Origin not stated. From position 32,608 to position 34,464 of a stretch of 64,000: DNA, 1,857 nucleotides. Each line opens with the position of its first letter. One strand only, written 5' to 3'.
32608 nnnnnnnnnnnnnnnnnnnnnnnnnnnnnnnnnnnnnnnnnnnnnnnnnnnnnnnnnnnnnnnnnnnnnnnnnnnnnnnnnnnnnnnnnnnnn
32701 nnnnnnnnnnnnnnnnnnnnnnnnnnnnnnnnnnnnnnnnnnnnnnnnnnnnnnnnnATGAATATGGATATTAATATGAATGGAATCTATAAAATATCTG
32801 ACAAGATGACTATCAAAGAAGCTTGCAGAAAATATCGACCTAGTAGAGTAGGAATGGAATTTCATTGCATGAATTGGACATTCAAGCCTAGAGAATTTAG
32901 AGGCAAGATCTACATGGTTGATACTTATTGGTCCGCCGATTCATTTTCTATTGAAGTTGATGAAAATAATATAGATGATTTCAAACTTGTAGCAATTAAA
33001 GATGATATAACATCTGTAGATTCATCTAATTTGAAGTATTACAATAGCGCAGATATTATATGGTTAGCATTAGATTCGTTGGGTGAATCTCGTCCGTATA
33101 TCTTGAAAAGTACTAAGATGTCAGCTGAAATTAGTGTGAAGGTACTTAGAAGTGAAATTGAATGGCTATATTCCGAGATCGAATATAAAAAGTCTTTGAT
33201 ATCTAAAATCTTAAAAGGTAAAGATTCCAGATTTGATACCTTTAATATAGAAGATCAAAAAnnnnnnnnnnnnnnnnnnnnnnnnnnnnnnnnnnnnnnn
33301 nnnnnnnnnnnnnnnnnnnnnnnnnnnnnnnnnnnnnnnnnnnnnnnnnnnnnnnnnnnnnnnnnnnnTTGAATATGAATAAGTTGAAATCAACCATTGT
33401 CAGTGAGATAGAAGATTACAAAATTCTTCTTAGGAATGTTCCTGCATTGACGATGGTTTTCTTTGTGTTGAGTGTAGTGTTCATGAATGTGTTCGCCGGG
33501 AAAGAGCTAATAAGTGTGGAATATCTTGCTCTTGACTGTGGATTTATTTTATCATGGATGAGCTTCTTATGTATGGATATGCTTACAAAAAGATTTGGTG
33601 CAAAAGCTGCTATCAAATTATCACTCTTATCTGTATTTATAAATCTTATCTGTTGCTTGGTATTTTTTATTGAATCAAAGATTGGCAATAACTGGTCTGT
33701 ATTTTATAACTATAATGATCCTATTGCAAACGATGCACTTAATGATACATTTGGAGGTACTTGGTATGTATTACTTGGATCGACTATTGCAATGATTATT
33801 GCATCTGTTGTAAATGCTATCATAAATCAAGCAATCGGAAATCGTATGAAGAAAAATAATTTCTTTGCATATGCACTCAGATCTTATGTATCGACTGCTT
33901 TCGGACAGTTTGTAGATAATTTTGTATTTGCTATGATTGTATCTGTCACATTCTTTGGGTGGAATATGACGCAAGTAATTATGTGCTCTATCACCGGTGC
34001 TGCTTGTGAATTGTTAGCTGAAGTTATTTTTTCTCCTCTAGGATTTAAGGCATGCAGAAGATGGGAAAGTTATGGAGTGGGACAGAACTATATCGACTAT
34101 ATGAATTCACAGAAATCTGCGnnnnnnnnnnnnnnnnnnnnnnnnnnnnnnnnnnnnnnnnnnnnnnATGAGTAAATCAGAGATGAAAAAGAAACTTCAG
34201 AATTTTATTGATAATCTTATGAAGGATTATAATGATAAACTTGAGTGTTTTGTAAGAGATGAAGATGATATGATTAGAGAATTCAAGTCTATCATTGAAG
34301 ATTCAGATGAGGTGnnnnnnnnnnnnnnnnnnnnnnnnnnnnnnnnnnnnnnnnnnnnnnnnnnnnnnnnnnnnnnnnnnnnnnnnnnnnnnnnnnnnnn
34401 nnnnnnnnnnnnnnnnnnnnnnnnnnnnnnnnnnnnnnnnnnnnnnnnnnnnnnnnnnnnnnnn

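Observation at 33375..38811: The 7-deazaguanine operon has an embedded SDR reductase and flanking YhhQ-like and CxxCxxCC genes, but I recognise no transglycosylase in the window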

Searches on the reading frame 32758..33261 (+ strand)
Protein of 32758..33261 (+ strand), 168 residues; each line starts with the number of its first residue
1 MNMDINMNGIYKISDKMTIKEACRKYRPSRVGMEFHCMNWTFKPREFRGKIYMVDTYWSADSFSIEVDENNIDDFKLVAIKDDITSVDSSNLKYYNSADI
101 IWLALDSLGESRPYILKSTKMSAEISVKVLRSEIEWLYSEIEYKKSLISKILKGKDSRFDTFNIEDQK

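Call 3: search_protein_families(library=pfam, proteins=[window:32758-33261:+], max_evalue=0.01)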
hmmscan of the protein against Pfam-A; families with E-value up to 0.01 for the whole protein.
window:32758-33261:+ (168 aa): 0 families

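Call 4: search_protein_families(library=ncbifam, proteins=[window:32758-33261:+], max_evalue=0.01)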
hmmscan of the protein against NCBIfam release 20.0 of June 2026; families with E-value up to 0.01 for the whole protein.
window:32758-33261:+ (168 aa): 0 families

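Call 16: search_protein_families(library=phrogs, max_evalue=0.01, proteins=[window:32758-33261:+])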
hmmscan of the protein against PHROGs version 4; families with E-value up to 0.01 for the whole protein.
window:32758-33261:+ (168 aa): 1 family
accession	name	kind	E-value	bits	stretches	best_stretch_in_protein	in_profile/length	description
phrog_13577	-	unknown function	0.0026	18.6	1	60-154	63-154/163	-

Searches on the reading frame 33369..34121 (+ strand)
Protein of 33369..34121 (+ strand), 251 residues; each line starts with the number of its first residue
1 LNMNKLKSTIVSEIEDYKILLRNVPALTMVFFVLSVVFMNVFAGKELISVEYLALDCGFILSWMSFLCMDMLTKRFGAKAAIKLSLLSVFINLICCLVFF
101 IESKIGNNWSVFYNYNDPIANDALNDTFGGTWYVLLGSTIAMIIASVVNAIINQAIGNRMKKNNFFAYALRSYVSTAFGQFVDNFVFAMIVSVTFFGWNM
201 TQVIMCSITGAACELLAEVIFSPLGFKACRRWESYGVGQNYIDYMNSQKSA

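Call 3: search_protein_families(library=pfam, proteins=[window:33369-34121:+], max_evalue=0.01)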
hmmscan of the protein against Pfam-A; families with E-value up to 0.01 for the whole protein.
window:33369-34121:+ (251 aa): 1 family
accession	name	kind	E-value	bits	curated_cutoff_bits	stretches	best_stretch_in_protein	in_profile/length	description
PF02592.20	Vut_1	-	5.8e-23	82.4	27.2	1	56-224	1-148/152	Putative vitamin uptake transporter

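Call 4: search_protein_families(library=ncbifam, proteins=[window:33369-34121:+], max_evalue=0.01)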
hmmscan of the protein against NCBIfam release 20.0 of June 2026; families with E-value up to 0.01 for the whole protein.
window:33369-34121:+ (251 aa): 1 family
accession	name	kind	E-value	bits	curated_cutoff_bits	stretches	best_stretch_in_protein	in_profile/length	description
TIGR00697.1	TIGR00697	equivalog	1e-10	41.8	50.95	1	28-206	6-175/201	queuosine precursor transporter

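Call 16: search_protein_families(library=phrogs, max_evalue=0.01, proteins=[window:33369-34121:+])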
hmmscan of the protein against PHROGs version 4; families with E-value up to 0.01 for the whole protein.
window:33369-34121:+ (251 aa): 1 family
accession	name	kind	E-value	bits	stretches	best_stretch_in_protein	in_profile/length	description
phrog_4899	-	unknown function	5e-10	40.7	1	26-205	8-154/175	-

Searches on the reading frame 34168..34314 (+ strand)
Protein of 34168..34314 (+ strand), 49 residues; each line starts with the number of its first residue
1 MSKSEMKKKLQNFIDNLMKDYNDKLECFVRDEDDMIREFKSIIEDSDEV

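Call 3: search_protein_families(library=pfam, proteins=[window:34168-34314:+], max_evalue=0.01)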
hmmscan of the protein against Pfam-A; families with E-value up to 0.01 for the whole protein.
window:34168-34314:+ (49 aa): 0 families

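Call 4: search_protein_families(library=ncbifam, proteins=[window:34168-34314:+], max_evalue=0.01)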
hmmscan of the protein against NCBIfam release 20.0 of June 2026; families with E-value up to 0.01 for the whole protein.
window:34168-34314:+ (49 aa): 0 families

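Call 16: search_protein_families(library=phrogs, max_evalue=0.01, proteins=[window:34168-34314:+])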
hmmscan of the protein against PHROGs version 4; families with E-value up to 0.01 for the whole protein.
window:34168-34314:+ (49 aa): 0 families
